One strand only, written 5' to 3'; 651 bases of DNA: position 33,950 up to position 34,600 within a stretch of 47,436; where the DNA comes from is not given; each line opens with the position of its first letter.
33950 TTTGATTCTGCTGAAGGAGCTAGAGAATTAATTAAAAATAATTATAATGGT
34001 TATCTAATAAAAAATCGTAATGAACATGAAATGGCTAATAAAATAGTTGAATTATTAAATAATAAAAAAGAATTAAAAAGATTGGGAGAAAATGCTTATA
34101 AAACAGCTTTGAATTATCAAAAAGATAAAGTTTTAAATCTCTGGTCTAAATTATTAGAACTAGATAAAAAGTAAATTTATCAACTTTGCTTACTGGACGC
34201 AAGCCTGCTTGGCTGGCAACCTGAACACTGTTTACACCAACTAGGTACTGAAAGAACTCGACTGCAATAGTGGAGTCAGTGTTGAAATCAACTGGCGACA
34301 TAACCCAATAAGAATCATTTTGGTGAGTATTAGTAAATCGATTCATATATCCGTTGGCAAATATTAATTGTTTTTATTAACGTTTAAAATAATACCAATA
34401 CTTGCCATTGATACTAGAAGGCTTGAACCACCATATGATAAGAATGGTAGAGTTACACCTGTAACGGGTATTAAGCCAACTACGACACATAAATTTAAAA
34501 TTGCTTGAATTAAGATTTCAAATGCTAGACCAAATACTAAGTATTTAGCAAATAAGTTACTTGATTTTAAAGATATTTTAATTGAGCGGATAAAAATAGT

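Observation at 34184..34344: Two-copy, GC-enriched about 160-nt intergenic element with conserved ends and divergent core (copy A; partner at 44635-44797)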

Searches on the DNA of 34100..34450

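Call 6: search_rna_families(source=window, start=34100, end=34450, threshold=evalue, max_evalue=10, show_alignments=3)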
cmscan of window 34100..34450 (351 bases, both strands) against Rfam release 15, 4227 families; matches with E-value up to 10: 1.
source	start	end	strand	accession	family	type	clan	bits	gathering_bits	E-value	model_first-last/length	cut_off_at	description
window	34221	34352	+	RF00417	SNORA56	Gene; snRNA; snoRNA; HACA-box;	CL00039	12.3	80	7.3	1-129/129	no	Small nucleolar RNA SNORA56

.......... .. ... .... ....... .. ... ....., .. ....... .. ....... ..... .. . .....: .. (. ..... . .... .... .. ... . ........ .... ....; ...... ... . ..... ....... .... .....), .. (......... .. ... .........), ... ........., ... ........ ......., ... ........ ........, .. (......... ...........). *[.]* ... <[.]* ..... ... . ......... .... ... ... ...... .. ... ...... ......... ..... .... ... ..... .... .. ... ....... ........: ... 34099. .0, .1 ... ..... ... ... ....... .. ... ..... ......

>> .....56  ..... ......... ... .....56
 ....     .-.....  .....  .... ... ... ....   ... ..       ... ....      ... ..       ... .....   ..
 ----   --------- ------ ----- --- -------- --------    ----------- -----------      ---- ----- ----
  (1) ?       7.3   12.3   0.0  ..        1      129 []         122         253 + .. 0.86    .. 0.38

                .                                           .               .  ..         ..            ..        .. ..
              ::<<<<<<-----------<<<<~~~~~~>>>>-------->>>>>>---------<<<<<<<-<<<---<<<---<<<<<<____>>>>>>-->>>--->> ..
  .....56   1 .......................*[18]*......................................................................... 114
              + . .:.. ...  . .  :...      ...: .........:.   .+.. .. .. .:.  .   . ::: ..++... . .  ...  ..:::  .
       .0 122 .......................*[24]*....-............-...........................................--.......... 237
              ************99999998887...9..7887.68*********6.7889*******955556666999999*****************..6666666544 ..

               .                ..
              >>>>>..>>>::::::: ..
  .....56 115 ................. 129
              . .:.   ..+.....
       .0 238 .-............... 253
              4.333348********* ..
